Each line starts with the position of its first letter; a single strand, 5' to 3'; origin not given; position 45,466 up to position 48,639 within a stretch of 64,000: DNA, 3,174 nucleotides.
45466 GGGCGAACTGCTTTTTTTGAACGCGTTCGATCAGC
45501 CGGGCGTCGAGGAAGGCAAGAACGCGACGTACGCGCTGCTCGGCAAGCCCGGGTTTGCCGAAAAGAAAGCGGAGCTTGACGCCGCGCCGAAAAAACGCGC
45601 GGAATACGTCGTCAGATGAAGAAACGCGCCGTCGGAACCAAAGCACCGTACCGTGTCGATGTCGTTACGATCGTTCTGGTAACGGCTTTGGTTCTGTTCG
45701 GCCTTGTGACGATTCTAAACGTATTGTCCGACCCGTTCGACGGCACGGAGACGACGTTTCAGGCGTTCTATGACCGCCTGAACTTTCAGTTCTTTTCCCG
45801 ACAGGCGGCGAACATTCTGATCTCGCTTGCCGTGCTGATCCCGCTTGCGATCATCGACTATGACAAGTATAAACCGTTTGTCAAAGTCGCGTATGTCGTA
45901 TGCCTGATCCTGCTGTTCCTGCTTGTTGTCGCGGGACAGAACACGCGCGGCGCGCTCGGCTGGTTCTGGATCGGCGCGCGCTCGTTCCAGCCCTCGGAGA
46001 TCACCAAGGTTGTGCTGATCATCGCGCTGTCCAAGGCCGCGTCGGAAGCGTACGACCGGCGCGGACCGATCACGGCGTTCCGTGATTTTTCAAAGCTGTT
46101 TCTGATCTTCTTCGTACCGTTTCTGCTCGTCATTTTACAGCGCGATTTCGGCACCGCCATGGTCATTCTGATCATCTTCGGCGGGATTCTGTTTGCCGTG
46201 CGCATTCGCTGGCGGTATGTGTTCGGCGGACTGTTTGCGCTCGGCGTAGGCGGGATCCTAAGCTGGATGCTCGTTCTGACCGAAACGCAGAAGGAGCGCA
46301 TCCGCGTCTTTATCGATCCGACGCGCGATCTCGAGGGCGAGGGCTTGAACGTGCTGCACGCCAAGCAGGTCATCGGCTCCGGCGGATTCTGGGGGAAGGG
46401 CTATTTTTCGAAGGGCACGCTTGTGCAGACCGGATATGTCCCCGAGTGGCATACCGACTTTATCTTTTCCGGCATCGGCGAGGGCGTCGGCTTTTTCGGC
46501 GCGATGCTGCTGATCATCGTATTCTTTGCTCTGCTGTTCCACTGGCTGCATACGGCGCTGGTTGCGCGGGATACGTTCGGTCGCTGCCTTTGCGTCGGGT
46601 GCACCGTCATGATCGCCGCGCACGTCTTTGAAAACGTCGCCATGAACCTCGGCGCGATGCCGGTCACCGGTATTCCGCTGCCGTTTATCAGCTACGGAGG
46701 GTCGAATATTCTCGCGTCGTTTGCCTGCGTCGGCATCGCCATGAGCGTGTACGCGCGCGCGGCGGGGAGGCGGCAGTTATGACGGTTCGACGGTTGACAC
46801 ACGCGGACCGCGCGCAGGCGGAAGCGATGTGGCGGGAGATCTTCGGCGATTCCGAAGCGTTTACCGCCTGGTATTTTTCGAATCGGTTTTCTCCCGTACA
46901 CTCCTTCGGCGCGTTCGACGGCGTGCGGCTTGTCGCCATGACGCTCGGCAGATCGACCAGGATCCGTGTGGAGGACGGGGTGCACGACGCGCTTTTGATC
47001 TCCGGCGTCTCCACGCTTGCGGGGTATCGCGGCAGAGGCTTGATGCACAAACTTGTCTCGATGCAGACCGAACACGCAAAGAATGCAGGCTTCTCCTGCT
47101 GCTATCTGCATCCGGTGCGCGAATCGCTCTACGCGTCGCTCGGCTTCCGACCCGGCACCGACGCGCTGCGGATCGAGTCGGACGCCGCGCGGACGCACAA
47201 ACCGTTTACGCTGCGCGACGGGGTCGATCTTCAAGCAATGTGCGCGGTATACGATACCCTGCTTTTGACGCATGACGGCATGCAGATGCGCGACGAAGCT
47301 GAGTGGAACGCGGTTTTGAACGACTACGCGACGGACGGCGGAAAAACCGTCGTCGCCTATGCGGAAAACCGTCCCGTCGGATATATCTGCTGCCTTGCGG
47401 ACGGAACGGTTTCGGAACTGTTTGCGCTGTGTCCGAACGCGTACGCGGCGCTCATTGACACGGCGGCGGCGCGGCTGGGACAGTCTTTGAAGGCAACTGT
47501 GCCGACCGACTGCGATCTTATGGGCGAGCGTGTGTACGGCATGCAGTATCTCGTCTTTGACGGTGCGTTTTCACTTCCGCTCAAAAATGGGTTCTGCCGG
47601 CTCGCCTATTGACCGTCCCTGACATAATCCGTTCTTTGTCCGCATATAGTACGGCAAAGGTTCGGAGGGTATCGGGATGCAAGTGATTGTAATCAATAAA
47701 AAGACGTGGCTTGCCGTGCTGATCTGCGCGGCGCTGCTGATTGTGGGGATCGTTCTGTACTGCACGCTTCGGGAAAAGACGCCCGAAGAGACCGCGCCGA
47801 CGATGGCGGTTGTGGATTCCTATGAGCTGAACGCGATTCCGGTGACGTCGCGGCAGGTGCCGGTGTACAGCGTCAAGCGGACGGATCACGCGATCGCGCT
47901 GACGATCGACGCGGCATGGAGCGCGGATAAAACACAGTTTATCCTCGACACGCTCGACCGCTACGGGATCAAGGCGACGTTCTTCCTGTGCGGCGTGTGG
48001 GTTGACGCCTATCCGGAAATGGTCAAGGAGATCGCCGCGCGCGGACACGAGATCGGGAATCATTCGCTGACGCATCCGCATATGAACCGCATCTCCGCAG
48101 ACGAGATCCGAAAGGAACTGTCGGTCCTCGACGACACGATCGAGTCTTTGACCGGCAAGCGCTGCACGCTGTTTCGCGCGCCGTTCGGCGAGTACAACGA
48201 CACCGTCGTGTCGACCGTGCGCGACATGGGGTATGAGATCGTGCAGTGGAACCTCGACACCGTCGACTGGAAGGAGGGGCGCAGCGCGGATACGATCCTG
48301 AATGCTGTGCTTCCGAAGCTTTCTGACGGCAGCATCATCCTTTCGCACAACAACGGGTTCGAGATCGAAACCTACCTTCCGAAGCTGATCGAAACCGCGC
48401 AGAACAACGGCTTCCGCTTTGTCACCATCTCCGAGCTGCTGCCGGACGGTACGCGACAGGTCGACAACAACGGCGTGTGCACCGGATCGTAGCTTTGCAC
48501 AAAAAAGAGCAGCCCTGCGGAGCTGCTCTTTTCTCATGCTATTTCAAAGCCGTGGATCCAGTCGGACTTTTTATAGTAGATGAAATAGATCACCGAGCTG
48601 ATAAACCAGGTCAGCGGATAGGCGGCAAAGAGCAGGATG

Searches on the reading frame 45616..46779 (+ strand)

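Call 15: search_protein_families(library=pfam, proteins=[window:45616-46779:+], max_evalue=0.001)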
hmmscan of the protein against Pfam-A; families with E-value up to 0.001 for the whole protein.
window:45616-46779:+ (388 aa): 1 family
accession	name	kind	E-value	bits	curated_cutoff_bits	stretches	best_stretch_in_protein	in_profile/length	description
PF01098.24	FTSW_RODA_SPOVE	-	5.5e-79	266.2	26.4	1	20-379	6-351/356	Cell cycle protein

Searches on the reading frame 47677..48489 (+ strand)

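Call 15: search_protein_families(library=pfam, proteins=[window:47677-48489:+], max_evalue=0.001)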
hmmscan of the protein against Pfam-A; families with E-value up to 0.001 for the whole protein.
window:47677-48489:+ (271 aa): 2 families
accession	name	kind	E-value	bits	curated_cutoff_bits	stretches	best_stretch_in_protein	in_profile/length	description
PF01522.26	Polysacc_deac_1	-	2e-37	128.3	23.1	1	67-188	3-123/124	Polysaccharide deacetylase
PF03065.20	Glyco_hydro_57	-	8.7e-05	22.4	21.2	0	109-189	87-169/291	Glycosyl hydrolase family 57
